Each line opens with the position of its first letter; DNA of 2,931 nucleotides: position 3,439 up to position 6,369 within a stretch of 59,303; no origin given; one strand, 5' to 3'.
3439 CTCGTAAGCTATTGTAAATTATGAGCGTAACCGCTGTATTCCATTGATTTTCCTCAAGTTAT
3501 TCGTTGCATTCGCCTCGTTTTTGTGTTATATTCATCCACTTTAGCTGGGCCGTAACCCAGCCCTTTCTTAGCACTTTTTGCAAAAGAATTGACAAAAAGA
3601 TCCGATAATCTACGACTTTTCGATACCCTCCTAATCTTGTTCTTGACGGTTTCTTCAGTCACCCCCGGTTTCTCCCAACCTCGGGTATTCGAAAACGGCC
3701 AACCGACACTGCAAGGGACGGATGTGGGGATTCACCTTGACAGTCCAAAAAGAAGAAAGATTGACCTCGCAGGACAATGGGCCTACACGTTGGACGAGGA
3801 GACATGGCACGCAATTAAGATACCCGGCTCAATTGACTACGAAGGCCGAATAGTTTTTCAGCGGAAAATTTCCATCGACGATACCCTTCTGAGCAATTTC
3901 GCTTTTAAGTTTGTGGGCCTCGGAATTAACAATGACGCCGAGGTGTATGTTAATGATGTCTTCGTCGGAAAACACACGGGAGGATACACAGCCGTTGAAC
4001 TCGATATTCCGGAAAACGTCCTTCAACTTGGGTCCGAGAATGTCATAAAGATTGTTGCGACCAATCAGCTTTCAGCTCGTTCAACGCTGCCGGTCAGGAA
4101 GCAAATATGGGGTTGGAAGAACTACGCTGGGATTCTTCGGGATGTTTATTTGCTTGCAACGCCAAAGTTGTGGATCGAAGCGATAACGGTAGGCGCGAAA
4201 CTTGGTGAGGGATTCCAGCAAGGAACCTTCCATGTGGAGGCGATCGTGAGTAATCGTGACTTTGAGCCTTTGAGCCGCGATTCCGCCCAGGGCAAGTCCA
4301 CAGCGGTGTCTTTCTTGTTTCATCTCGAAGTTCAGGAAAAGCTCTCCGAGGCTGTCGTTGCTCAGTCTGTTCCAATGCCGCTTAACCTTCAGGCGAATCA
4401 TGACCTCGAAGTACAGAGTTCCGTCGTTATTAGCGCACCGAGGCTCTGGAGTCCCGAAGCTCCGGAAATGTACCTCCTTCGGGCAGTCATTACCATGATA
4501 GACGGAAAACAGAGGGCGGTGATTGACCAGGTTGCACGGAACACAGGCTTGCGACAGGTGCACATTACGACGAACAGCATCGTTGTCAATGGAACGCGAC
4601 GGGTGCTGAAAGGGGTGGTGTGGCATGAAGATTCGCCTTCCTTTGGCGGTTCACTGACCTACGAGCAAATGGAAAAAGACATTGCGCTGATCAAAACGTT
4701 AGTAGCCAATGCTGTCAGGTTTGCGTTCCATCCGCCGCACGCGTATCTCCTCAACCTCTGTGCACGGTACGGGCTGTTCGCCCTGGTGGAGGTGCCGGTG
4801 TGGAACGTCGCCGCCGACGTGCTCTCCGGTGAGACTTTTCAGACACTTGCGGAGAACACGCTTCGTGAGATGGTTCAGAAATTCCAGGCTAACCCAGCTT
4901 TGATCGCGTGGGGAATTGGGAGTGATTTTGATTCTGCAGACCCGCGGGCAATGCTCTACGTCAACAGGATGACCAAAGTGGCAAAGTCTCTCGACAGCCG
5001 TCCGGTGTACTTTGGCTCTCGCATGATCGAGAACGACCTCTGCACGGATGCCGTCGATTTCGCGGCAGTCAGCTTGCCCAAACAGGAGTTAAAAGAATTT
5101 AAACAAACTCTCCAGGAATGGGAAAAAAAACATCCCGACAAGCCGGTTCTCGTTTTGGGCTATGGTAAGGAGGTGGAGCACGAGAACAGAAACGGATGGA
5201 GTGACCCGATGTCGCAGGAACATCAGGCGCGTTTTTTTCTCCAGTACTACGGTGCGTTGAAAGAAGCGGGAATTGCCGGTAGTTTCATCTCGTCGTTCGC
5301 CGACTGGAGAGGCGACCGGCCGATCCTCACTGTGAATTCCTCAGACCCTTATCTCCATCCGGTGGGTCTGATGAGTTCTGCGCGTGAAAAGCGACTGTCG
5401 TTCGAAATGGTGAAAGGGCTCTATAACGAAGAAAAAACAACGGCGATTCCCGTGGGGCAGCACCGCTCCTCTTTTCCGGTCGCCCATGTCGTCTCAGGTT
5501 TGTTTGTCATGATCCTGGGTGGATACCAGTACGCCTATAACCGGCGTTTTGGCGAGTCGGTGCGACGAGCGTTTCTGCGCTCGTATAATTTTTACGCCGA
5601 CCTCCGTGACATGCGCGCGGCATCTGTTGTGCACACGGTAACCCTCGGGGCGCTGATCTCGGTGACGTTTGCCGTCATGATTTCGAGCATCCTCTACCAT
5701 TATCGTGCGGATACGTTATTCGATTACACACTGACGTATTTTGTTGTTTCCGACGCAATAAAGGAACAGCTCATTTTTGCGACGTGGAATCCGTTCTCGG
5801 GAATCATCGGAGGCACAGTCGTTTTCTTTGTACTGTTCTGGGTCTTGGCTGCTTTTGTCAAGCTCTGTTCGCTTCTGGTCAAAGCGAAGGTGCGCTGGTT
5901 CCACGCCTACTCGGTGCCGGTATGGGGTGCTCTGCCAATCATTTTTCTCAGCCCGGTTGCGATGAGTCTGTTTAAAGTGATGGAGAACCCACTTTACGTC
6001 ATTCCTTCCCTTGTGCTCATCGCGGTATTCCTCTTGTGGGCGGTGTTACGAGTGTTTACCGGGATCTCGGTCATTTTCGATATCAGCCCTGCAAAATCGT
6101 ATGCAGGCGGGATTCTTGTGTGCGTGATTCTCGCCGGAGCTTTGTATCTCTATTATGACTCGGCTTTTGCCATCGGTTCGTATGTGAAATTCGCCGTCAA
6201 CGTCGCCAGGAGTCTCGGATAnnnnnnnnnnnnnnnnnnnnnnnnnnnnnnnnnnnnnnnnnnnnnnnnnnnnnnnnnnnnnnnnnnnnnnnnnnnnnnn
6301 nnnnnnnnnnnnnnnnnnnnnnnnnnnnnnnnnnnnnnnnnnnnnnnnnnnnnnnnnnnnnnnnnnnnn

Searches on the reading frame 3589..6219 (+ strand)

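Call 70: search_protein_families(library=pfam, proteins=[window:3589-6219:+], max_evalue=0.00001)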
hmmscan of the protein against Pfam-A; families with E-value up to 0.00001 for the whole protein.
window:3589-6219:+ (877 aa): 2 families
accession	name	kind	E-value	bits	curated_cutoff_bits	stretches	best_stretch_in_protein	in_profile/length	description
PF02836.23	Glyco_hydro_2_C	-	9.3e-26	91.1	21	1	324-612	1-297/302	Glycosyl hydrolases family 2, TIM barrel domain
PF02837.24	Glyco_hydro_2_N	-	6.5e-10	39.6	28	1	78-192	57-169/169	Glycosyl hydrolases family 2, sugar binding domain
